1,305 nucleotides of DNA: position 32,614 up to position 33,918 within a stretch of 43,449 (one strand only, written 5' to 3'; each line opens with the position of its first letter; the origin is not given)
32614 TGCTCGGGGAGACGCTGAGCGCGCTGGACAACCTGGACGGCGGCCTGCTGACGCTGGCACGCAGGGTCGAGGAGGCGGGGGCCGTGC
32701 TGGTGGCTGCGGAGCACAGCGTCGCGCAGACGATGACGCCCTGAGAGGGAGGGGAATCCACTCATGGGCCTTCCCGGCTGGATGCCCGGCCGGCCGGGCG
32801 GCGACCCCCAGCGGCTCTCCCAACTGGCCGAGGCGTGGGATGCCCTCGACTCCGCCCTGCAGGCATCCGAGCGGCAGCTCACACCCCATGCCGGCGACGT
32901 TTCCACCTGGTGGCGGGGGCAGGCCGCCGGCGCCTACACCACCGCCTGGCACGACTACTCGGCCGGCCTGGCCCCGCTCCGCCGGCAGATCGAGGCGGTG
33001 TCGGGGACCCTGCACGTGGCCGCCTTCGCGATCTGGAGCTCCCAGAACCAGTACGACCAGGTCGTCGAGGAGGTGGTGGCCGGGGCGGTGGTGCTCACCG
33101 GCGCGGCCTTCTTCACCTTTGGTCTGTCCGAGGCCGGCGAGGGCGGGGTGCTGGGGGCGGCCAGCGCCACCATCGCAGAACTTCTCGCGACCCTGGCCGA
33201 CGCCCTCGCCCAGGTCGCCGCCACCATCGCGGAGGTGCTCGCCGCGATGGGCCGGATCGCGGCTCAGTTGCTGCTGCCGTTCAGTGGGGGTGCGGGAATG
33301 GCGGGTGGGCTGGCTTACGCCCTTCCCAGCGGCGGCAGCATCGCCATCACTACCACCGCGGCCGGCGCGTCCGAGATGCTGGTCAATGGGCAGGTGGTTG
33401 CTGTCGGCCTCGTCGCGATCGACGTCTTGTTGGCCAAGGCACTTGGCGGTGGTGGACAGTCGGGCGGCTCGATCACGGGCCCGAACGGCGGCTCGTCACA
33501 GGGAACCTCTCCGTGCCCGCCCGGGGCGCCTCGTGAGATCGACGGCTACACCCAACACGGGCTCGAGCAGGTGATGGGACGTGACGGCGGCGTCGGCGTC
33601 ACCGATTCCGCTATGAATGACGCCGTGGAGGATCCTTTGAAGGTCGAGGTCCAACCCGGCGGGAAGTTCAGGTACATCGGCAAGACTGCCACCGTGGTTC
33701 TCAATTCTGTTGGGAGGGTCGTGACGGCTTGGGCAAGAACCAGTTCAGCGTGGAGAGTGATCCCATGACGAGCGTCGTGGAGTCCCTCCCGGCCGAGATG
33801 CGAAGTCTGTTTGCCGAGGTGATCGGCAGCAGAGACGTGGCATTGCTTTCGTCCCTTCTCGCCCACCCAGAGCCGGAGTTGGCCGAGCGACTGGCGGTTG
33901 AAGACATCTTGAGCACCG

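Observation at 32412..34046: Esx-like helper, WXG-headed polymorphic toxin and overlapping immunity gene, with a compositional break at the toxin-domain boundary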

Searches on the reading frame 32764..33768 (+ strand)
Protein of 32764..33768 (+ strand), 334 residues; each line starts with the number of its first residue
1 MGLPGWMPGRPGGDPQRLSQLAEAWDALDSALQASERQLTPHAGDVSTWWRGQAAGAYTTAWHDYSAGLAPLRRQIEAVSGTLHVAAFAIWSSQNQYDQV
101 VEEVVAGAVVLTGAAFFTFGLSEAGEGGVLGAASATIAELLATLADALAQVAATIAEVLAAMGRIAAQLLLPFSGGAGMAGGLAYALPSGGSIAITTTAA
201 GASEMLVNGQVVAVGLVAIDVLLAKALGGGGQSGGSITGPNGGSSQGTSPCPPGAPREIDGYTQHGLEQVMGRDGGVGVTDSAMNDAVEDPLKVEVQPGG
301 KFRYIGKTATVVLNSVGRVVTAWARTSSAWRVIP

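Call 3: search_protein_families(library=pfam, proteins=[window:32764-33768:+], max_evalue=1)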
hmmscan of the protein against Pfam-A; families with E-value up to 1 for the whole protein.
window:32764-33768:+ (334 aa): 4 families
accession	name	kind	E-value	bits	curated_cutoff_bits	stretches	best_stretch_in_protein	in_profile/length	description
PF25547.1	WXG100_2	-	8.7e-07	29.5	27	1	11-122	24-137/150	WXG100 like domain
PF06013.18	WXG100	-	0.00011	22.8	27.3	1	14-87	5-78/86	Proteins of 100 residues with WXG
PF00823.25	PPE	-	0.022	15.2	26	1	13-168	18-163/165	PPE family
PF12731.12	Mating_N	-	0.23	12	21.4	0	13-43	31-61/95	Mating-type protein beta 1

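Call 4: search_protein_families(library=ncbifam, proteins=[window:32764-33768:+], max_evalue=1)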
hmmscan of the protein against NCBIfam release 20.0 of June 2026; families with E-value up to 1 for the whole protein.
window:32764-33768:+ (334 aa): 1 family
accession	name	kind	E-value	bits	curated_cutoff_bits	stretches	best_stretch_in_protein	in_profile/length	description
TIGR03930.1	WXG100_ESAT6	subfamily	9e-05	22.6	44.85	1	14-87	5-78/90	WXG100 family type VII secretion target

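Call 7: find_homologous_proteins(query=window:32764-33765:+)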
Query window:32764-33765:+ (334 aa): 15 proteins with E <= 0.001 among 8000 candidates.
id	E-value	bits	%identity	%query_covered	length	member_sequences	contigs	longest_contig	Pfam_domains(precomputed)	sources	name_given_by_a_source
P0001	7.9e-208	707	100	100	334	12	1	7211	PF25547.2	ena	-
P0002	9.6e-184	628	89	100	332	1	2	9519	-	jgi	jgi:hypothetical protein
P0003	1.4e-164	565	79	100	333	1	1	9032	PF06013.19,PF25547.2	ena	-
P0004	3.0e-163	561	79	100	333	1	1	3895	PF06013.19,PF25547.2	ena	-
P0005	5.5e-162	557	79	100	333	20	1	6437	PF06013.19,PF25547.2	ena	-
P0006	7.2e-157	540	76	100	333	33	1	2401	-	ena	-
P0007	6.7e-156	537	76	100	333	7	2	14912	-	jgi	jgi:hypothetical protein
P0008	8.1e-117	408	79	77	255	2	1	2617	-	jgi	jgi:hypothetical protein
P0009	9.8e-111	388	73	79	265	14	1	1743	-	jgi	-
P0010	7.7e-97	343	77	41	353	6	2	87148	PF11429.13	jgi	jgi:hypothetical protein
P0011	3.9e-86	307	70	63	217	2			PF25547.2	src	-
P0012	2.3e-81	292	68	62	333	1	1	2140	PF11429.13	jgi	jgi:hypothetical protein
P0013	5.3e-61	225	57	62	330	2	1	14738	PF11429.13,PF06013.19,PF25547.2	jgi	jgi:uncharacterized protein YukE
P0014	9.9e-18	83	61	23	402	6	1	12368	PF21725.4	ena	-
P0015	1.2e-4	40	32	51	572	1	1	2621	PF06013.19,PF25547.2,PF01476.27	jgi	jgi:WXG100 family type VII secretion target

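Call 9: search_protein_families(library=pfam, proteins=[P0014, P0010], max_evalue=10)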
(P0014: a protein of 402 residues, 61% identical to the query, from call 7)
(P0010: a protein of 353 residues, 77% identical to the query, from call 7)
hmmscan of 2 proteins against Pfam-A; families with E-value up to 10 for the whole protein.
P0014 (402 aa): 2 families
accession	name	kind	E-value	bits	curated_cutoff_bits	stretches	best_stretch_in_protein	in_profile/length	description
PF21725.3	T7SS_signal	-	1.1e-45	156.8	27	1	4-192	58-241/241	Putative T7SS secretion signal domain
PF00430.23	ATP-synt_B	-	0.47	11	28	1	152-188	42-78/132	ATP synthase B/B' CF(0)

P0010 (353 aa): 4 families
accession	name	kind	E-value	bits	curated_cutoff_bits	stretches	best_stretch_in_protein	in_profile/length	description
PF11429.13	Colicin_D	-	5e-07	30.4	25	1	265-343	6-81/84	Colicin D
PF06013.18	WXG100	-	0.00014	22.5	27.3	1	14-86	5-77/86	Proteins of 100 residues with WXG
PF25547.1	WXG100_2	-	0.00087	19.7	27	1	11-124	24-139/150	WXG100 like domain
PF13001.13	ECM29_N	-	0.43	9.7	22.3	1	114-168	387-441/497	Proteasome component ECM29, N-terminal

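Call 16: find_encoding_contigs(protein=P0010, flank=8000, max_places=3)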
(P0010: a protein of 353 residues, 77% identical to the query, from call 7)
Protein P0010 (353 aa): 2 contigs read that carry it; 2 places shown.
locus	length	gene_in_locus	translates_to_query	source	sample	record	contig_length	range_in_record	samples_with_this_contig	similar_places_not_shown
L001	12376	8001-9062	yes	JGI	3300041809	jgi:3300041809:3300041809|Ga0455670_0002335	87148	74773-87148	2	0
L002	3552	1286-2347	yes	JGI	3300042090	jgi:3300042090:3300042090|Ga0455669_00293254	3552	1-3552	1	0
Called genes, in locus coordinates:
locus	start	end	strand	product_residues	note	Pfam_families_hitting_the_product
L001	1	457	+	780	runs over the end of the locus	PF00403:HMA, PF00122:E1-E2_ATPase, PF00702:Hydrolase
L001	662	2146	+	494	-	PF02133:Transp_cyt_pur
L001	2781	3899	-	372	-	PF06224:AlkZ-like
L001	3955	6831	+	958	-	PF00311:PEPcase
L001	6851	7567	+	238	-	PF01738:DLH, PF03959:FSH1 (weak), PF08840:BAAT_C (faint)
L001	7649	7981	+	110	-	-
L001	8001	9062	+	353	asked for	PF11429:Colicin_D (weak)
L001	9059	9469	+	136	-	-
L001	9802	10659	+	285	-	-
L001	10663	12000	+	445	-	-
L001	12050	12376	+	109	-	?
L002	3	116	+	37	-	PF00311:PEPcase (weak)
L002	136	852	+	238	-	PF01738:DLH, PF03959:FSH1 (weak), PF08840:BAAT_C (faint)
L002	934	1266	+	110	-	-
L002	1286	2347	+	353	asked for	PF11429:Colicin_D (weak)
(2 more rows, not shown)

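Call 18: find_encoding_contigs(protein=P0014, flank=6000, max_places=3)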
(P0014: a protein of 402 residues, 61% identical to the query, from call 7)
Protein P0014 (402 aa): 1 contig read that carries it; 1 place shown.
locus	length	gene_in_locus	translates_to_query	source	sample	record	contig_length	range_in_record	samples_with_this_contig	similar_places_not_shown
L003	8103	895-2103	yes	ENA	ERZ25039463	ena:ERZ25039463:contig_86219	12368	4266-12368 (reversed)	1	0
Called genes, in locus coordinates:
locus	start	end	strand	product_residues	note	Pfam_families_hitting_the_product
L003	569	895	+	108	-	-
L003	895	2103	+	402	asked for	PF21725:T7SS_signal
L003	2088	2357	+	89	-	-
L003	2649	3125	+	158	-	-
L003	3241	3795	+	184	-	PF17991:Thioredoxin_10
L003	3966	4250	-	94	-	-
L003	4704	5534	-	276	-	PF00392:GntR, PF07702:UTRA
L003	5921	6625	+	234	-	-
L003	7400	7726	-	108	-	-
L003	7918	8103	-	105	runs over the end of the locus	-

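Call 19: find_encoding_contigs(protein=P0013, flank=6000, max_places=3)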
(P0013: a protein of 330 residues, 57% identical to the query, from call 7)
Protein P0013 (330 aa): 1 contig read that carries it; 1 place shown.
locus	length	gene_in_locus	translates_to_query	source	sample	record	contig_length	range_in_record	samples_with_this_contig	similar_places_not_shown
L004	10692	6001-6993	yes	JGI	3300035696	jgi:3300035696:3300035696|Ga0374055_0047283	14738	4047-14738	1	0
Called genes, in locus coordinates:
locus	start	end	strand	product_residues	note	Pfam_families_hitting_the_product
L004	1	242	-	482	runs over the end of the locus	PF00232:Glyco_hydro_1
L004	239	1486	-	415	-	PF00480:ROK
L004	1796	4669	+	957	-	PF00311:PEPcase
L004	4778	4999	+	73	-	-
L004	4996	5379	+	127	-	PF01850:PIN (weak)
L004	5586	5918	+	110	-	-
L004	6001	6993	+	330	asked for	PF06013:WXG100 (weak), PF25547:WXG100_2, PF11429:Colicin_D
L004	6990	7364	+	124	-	-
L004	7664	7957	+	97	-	-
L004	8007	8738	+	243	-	-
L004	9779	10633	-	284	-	-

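Call 20: find_encoding_contigs(protein=P0007, flank=6000, max_places=3)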
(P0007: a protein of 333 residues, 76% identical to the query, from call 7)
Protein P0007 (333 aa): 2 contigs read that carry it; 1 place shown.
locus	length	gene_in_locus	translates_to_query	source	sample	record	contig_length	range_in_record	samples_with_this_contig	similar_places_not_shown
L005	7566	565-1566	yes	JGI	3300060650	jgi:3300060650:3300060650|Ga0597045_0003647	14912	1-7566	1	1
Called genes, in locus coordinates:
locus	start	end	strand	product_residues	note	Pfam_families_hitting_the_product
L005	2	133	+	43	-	?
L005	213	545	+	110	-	-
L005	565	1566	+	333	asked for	-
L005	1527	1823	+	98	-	-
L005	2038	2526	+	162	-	-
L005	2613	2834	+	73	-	-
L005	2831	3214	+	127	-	PF01850:PIN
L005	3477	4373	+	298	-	-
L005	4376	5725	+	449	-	-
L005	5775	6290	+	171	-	-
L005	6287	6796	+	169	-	-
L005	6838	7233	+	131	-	PF13400:Tad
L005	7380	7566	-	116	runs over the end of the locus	PF02261:Asp_decarbox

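Call 38: find_related_loci(query=window:32764-33765:+, collection=genome_contigs, flank=6000)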
Query window:32764-33765:+ (334 aa) in genome_contigs; peptide patterns used: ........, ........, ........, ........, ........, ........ (x = any residue, [..] = any of these).
168 stretches matched a pattern; 4 encode a relative of the query (tblastn E <= 1e-3); 4 distinct loci.
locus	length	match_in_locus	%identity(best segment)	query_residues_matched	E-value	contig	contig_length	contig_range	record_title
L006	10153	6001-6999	76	1-334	4e-146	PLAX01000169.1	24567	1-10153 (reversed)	MAG: Candidatus Dormiibacterota bacterium isolate bog_852 73.20111000_S2D.15_contig_2318, whole genome shotgun sequence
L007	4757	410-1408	80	1-334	1e-147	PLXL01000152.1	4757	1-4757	MAG: Candidatus Dormiibacterota bacterium isolate palsa_874 73.20120700_P3D.45_contig_53160, whole genome shotgun sequen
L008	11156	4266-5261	73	1-334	8e-130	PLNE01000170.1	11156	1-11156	MAG: Candidatus Dormiibacterota bacterium isolate fen_879 73.20120800_E2D.47_contig_15933, whole genome shotgun sequence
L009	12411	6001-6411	75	1-137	8e-66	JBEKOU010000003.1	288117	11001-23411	MAG: Candidatus Dormibacteria bacterium isolate SPRUCE 448 SPRUCE_448_3, whole genome shotgun sequence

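Call 101: search_protein_families(library=phrogs, proteins=[window:32764-33765:+], max_evalue=1)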
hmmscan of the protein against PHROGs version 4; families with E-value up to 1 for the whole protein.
window:32764-33765:+ (334 aa): 0 families
